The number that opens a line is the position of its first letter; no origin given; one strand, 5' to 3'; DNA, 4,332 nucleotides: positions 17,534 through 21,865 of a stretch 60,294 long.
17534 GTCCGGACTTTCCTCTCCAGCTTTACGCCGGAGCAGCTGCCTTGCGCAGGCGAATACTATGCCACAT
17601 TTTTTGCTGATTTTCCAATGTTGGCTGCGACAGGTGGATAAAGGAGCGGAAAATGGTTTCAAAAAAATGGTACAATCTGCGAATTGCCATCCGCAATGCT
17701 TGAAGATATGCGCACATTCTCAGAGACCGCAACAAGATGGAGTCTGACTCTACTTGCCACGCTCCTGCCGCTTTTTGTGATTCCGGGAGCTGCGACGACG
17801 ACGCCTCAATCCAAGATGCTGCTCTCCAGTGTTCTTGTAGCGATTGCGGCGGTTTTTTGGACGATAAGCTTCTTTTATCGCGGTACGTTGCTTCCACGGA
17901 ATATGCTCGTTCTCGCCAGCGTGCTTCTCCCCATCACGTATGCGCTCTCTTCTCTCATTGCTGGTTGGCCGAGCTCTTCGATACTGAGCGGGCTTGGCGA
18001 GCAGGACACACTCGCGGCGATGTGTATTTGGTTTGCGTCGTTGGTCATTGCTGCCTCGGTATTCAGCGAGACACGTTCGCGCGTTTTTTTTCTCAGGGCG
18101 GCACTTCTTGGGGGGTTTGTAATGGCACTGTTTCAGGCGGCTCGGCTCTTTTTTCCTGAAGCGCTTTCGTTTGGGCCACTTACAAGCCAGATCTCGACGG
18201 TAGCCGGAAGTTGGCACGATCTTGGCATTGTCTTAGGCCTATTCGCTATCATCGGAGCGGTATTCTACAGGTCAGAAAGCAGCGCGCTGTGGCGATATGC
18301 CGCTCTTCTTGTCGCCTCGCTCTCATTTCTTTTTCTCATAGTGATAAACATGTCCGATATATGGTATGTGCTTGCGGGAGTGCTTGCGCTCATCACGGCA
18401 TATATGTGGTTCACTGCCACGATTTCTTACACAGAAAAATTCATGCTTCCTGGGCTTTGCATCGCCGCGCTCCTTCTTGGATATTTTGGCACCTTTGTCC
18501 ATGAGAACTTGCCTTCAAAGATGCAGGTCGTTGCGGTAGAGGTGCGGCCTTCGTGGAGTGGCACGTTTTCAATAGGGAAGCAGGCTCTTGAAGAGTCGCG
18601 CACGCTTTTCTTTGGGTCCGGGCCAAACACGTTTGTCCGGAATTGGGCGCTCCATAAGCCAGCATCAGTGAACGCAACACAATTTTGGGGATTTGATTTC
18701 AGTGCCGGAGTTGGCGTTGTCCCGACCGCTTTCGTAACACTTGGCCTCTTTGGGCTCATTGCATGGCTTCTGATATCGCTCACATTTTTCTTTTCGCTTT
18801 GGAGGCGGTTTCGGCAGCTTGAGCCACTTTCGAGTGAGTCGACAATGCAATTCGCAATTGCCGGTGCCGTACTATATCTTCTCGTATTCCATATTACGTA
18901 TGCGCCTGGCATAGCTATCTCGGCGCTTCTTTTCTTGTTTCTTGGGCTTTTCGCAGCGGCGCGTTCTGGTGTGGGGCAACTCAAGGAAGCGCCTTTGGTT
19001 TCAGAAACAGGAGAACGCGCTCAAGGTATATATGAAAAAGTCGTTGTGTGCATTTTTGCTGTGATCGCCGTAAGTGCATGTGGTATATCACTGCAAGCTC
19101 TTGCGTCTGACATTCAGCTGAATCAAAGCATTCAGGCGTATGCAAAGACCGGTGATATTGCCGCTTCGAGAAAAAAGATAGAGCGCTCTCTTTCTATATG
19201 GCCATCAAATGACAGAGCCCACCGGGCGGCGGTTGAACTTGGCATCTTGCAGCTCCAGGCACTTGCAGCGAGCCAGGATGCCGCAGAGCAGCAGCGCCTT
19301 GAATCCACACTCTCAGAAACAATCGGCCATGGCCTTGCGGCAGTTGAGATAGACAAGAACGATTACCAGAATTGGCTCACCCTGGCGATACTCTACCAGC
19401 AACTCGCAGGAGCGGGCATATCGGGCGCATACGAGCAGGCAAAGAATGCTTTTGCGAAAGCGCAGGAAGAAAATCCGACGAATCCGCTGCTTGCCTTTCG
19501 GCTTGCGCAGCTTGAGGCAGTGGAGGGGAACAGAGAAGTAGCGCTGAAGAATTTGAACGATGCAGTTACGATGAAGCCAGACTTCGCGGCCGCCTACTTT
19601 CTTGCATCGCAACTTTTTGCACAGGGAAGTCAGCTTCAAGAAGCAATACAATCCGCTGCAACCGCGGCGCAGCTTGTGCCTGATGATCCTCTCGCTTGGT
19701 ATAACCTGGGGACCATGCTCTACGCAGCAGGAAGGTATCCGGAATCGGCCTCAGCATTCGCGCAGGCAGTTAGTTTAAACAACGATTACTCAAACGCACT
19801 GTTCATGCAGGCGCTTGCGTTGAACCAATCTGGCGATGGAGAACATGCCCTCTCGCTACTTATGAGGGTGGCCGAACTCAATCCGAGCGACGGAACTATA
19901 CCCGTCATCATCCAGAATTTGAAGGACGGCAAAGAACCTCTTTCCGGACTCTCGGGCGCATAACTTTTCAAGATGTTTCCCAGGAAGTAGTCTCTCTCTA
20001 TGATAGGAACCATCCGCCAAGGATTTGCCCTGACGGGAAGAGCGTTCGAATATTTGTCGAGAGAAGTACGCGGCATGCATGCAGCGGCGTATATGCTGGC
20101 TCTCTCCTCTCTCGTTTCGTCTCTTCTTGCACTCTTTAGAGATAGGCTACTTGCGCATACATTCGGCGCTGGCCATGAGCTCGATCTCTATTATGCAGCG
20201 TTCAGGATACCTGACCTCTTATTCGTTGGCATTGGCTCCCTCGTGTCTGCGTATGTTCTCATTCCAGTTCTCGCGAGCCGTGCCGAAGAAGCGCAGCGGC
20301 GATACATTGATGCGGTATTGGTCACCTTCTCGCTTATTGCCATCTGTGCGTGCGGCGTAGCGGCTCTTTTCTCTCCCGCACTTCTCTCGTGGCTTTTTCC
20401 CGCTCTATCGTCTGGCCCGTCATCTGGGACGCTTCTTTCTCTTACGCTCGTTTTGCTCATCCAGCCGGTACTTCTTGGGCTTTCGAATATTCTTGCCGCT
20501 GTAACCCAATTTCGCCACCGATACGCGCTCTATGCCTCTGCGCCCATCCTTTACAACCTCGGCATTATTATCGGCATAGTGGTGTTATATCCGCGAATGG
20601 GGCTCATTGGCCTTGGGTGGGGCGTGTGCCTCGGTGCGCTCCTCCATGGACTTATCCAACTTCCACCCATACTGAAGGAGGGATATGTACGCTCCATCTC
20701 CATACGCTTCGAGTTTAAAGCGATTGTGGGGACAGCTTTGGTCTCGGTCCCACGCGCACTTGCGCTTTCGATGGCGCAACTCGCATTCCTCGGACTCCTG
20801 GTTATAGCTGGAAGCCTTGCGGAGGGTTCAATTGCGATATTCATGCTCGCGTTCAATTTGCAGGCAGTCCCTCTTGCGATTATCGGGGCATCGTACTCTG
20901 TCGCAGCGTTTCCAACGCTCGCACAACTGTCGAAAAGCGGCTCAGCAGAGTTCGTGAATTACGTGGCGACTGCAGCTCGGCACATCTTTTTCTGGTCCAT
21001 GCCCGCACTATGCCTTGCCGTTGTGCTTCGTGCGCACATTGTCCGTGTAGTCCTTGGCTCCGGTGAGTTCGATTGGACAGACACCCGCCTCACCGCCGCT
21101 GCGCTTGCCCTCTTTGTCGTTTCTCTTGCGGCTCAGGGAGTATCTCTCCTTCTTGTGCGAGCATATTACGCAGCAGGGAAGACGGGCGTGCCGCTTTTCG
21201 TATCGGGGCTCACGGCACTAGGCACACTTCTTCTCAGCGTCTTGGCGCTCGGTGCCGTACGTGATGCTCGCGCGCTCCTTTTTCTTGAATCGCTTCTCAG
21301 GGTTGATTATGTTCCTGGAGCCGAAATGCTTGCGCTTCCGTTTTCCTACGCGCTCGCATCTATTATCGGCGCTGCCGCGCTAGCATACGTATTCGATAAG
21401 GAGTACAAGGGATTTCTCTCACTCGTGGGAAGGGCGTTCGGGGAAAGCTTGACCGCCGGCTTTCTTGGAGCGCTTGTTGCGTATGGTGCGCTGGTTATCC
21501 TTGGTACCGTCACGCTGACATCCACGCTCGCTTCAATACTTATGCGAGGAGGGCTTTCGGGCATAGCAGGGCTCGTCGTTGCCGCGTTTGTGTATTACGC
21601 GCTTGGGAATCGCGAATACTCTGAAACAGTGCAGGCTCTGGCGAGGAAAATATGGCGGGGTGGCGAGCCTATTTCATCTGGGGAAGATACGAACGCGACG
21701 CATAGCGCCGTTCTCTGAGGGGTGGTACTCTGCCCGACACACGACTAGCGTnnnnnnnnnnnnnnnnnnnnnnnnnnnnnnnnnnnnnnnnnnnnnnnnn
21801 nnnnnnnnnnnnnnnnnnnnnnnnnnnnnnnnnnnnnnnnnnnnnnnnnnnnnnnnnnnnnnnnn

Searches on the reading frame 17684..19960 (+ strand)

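Call 11: search_protein_families(library=pfam, proteins=[window:17684-19960:+], max_evalue=0.001)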
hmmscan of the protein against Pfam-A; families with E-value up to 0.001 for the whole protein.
window:17684-19960:+ (759 aa): 11 families
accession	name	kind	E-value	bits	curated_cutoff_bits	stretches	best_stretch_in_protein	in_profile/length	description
PF07719.23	TPR_2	-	1.9e-14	53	27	1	669-701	1-33/34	Tetratricopeptide repeat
PF13432.12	TPR_16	-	1e-12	48.7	32.7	3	651-698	13-60/65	Tetratricopeptide repeat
PF13428.12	TPR_14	-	1.1e-12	47.7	23.5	0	635-677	2-43/44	Tetratricopeptide repeat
PF00515.34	TPR_1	-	7.1e-10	38.7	27.8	1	670-701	2-33/34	Tetratricopeptide repeat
PF13431.12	TPR_17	-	2.2e-09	37.3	24.4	0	662-687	6-31/34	Tetratricopeptide repeat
PF14559.12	TPR_19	-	2.3e-07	31.5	25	0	679-736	1-58/68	Tetratricopeptide repeat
PF13414.12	TPR_11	-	1e-06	28.7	26.8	0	645-677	4-36/42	TPR repeat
PF13181.12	TPR_8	-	6.4e-06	26.4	25.7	0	671-701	3-33/34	Tetratricopeptide repeat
PF23914.1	TPR_CcmH_CycH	-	6.8e-06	26.4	42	1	665-736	46-120/158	Cytochrome c-type biogenesis protein H TPR domain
PF13424.12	TPR_12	-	0.00011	22.8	30.1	0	671-732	5-74/77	Tetratricopeptide repeat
PF13371.12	TPR_9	-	0.00015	22.2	35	0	646-704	6-64/73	Tetratricopeptide repeat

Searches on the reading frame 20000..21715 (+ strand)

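Call 11: search_protein_families(library=pfam, proteins=[window:20000-21715:+], max_evalue=0.001)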
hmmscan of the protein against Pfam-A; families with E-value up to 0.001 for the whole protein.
window:20000-21715:+ (572 aa): 1 family
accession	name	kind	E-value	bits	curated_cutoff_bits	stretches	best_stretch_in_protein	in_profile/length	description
PF03023.19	MurJ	-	7.3e-46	157.1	27.4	1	51-502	1-437/451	Lipid II flippase MurJ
